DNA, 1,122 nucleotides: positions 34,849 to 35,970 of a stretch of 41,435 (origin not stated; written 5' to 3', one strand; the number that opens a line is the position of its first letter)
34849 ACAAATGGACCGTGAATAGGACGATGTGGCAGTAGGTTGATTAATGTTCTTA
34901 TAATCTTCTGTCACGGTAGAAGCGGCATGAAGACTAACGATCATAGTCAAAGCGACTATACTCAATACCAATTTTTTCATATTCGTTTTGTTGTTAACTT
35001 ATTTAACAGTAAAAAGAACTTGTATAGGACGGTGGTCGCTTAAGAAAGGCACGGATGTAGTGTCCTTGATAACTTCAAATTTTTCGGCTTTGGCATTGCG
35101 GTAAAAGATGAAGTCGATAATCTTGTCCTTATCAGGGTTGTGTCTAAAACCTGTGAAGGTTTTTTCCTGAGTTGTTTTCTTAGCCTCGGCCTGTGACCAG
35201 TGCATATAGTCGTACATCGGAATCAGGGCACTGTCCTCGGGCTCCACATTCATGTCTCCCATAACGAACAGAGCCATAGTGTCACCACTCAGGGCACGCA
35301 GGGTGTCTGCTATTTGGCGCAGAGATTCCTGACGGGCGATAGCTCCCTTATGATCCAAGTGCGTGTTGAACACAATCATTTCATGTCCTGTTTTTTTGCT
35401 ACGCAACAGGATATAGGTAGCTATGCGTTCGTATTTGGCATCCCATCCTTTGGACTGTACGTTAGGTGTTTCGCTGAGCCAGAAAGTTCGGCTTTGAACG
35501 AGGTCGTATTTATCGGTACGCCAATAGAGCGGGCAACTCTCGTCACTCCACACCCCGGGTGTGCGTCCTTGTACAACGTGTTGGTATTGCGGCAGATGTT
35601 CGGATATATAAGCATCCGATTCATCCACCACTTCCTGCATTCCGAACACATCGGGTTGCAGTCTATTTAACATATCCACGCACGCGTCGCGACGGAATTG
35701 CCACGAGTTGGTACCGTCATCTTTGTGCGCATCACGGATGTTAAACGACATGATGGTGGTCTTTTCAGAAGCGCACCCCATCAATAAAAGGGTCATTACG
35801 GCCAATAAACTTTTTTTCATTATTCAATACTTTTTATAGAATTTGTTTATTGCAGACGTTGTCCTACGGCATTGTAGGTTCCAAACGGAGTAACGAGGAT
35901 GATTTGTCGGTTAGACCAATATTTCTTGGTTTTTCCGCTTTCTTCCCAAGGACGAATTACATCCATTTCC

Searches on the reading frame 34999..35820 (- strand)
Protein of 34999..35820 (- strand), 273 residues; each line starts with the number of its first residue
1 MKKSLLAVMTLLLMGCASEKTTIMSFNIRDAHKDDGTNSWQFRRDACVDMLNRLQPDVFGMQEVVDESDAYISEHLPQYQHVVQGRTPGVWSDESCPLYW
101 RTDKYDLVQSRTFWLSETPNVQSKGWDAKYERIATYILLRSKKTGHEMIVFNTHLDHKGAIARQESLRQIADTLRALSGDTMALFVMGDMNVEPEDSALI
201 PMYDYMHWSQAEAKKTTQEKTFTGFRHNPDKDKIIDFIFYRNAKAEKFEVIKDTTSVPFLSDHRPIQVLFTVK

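Call 50: search_protein_families(library=pfam, proteins=[window:34999-35820:-], max_evalue=0.00001)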
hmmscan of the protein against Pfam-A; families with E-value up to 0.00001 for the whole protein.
window:34999-35820:- (273 aa): 2 families
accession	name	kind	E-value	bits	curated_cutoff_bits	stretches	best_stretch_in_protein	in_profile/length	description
PF03372.29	Exo_endo_phos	-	8.1e-12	45.8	24.5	1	24-263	1-225/225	Endonuclease/Exonuclease/phosphatase family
PF22669.2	Exo_endo_phos2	-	3.7e-06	27.1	27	0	139-228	122-222/288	Endonuclease/Exonuclease/phosphatase family 2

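Call 70: find_encoding_contigs(protein=window:34999-35820:-, flank=10000, max_places=8)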
Protein window:34999-35820:- (273 aa): 8 contigs read that carry it; 8 places shown.
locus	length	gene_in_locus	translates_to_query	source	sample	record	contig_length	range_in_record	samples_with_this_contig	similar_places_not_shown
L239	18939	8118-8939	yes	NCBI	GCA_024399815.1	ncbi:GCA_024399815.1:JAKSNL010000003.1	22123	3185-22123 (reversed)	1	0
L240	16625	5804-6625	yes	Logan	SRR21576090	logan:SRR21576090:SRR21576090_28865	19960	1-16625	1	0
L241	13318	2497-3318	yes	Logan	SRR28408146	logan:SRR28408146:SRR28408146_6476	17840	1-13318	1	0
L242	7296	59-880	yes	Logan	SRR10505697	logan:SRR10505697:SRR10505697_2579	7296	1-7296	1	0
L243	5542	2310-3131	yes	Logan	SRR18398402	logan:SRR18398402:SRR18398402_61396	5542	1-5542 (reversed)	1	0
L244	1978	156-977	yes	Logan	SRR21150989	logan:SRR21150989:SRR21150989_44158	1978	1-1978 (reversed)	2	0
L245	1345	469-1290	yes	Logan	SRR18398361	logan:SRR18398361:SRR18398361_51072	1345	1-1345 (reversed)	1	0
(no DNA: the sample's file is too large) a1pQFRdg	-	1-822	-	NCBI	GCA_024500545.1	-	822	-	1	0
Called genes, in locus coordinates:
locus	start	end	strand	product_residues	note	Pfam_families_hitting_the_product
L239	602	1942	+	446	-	PF13173:AAA_14, PF13635:DUF4143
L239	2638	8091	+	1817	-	PF26918:Ig_Eae, PF02368:Big_2 (weak), PF16227:DUF4886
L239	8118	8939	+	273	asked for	PF03372:Exo_endo_phos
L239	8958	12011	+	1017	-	PF02368:Big_2, PF22359:Big-like (weak), PF26918:Ig_Eae, PF03372:Exo_endo_phos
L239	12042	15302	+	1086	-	PF13620:CarboxypepD_reg, PF13715:CarbopepD_reg_2, PF07715:Plug, PF00593:TonB_dep_Rec_b-barrel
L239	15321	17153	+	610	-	PF14322:SusD-like_3, PF12771:SusD-like_2 (weak), PF07980:SusD_RagB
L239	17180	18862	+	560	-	-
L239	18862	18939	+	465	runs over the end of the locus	PF07690:MFS_1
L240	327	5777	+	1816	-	PF02368:Big_2 (faint), PF26918:Ig_Eae, PF16227:DUF4886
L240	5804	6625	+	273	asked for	PF03372:Exo_endo_phos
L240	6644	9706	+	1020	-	PF02368:Big_2, PF22359:Big-like (weak), PF26918:Ig_Eae, PF03372:Exo_endo_phos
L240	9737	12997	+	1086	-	PF13620:CarboxypepD_reg, PF13715:CarbopepD_reg_2, PF07715:Plug, PF00593:TonB_dep_Rec_b-barrel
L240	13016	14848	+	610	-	PF14322:SusD-like_3, PF12771:SusD-like_2 (weak), PF07980:SusD_RagB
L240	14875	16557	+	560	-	-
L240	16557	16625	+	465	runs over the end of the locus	PF07690:MFS_1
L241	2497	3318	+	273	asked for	PF03372:Exo_endo_phos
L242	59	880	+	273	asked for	PF03372:Exo_endo_phos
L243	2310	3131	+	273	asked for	PF03372:Exo_endo_phos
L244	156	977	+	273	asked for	PF03372:Exo_endo_phos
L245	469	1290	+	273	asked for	PF03372:Exo_endo_phos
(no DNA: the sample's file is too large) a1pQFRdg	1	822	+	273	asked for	PF03372:Exo_endo_phos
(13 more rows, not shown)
